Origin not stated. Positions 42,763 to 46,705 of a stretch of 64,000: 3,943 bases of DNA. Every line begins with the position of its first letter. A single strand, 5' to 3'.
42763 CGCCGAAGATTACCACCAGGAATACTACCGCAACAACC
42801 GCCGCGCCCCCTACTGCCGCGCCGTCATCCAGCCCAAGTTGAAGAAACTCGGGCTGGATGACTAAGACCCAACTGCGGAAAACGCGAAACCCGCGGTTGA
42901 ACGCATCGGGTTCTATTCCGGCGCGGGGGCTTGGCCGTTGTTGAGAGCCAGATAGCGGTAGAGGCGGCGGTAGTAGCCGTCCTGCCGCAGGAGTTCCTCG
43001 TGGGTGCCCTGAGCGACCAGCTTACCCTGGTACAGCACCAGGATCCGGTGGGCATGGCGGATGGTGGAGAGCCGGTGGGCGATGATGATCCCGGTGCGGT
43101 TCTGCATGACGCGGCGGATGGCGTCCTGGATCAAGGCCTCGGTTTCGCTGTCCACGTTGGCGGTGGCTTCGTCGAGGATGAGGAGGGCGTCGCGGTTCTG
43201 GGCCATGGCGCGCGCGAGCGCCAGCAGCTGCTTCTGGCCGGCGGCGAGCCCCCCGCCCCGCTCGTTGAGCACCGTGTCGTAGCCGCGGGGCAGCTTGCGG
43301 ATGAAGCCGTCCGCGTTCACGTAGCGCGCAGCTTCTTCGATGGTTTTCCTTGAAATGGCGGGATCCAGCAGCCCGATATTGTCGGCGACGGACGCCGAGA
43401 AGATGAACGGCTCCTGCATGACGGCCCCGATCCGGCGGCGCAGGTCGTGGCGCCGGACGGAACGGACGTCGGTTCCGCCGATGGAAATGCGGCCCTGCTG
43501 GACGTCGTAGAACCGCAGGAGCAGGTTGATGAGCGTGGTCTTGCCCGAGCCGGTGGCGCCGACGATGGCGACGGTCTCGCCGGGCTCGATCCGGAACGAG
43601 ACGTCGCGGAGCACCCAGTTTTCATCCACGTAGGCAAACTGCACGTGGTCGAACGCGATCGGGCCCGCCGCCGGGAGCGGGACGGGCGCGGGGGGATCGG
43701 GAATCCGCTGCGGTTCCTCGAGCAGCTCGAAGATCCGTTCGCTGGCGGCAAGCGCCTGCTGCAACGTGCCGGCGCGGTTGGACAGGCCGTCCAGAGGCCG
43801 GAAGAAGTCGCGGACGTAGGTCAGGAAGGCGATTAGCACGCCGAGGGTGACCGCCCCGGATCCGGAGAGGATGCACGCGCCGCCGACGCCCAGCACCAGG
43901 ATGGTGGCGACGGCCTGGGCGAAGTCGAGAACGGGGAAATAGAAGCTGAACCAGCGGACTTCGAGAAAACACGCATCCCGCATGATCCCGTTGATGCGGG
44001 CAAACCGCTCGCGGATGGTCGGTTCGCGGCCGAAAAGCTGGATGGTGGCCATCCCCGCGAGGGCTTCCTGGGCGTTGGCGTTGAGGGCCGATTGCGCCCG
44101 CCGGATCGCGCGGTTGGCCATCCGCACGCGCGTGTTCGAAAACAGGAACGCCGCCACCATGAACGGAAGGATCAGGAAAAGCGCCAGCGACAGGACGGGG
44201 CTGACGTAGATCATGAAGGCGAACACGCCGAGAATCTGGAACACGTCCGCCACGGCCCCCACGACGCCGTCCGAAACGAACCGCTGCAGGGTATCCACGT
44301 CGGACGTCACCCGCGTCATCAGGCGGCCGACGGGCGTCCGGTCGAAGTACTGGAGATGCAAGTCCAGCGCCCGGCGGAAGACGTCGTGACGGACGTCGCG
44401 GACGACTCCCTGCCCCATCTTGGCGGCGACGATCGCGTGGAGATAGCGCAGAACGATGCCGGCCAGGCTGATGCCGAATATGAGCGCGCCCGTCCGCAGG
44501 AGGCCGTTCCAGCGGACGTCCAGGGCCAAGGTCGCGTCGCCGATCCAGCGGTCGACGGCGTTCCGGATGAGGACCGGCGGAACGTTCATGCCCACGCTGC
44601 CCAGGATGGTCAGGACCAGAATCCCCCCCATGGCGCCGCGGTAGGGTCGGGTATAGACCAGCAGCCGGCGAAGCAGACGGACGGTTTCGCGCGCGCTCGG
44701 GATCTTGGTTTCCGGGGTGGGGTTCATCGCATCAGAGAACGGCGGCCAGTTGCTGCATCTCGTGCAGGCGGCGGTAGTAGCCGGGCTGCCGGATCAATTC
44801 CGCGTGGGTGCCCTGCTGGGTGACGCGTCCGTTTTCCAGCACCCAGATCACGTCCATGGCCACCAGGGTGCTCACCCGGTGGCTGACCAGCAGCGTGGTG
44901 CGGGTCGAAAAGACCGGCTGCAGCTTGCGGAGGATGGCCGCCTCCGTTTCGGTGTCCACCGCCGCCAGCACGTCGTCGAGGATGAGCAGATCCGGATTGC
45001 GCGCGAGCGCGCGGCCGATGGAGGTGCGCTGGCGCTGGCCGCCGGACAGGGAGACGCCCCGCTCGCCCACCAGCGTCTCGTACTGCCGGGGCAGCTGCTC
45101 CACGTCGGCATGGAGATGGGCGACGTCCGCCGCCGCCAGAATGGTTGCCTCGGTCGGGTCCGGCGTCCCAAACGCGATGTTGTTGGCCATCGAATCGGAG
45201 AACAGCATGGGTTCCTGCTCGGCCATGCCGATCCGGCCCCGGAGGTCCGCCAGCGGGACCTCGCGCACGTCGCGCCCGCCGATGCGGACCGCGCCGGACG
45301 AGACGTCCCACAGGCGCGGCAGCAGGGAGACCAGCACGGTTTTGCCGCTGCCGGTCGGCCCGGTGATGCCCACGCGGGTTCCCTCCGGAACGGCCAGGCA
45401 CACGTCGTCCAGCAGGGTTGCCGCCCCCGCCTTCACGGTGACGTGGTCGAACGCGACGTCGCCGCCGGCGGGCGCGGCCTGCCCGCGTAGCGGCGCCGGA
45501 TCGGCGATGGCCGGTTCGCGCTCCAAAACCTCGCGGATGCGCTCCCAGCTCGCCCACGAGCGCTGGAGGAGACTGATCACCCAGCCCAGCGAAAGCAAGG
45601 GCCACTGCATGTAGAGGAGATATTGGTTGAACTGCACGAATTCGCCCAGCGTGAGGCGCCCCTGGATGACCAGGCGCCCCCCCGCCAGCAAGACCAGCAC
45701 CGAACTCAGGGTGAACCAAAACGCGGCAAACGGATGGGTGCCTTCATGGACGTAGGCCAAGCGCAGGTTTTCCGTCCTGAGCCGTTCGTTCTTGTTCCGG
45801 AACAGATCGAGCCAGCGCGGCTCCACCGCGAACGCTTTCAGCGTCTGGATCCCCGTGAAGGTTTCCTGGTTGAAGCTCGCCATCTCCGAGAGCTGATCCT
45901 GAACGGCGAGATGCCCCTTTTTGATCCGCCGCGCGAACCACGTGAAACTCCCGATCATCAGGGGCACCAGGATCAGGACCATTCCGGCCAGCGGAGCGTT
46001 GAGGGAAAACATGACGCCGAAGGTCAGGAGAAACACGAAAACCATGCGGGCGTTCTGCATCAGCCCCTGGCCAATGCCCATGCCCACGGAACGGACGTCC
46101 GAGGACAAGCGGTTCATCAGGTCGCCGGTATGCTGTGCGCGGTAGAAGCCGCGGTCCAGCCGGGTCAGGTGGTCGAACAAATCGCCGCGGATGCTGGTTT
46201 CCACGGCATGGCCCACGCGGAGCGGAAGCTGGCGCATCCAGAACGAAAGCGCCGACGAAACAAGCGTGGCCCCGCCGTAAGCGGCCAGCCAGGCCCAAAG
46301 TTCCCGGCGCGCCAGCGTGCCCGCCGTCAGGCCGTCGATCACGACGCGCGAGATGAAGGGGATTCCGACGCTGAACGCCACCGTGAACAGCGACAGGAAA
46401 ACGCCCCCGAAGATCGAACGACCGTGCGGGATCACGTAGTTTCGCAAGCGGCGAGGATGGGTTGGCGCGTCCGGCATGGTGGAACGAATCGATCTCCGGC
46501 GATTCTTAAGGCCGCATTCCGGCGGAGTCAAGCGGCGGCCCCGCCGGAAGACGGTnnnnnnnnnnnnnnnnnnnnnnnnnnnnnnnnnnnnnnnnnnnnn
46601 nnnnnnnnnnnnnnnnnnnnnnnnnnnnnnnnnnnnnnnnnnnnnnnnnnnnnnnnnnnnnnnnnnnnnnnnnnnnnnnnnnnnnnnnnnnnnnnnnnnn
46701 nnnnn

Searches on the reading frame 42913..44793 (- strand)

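Call 87: search_protein_families(library=pfam, proteins=[window:42913-44793:-], max_evalue=0.001)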
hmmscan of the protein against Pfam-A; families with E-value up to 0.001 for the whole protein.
window:42913-44793:- (626 aa): 5 families
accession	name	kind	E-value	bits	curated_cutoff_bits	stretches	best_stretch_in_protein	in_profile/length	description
PF00664.28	ABC_membrane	-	8.6e-44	150.7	28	1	58-333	4-273/274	ABC transporter transmembrane region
PF00005.33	ABC_tran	-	3.5e-29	102.6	25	1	395-545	1-137/137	ABC transporter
PF02463.25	SMC_N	-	7.8e-07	29.2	40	1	407-589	26-213/220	RecF/RecN/SMC N terminal domain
PF13401.12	AAA_22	-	4.2e-06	27.5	27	1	408-556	8-102/130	AAA domain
PF13191.12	AAA_16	-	0.0004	21.3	32.6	0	406-562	25-159/167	AAA ATPase domain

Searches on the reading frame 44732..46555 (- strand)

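Call 87: search_protein_families(library=pfam, proteins=[window:44732-46555:-], max_evalue=0.001)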
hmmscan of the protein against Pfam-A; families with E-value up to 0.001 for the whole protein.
window:44732-46555:- (607 aa): 2 families
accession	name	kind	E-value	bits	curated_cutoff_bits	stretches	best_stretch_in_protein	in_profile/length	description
PF00664.28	ABC_membrane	-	7.9e-45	154.1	28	1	50-320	3-274/274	ABC transporter transmembrane region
PF00005.33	ABC_tran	-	1.4e-24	87.7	25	1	382-529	1-135/137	ABC transporter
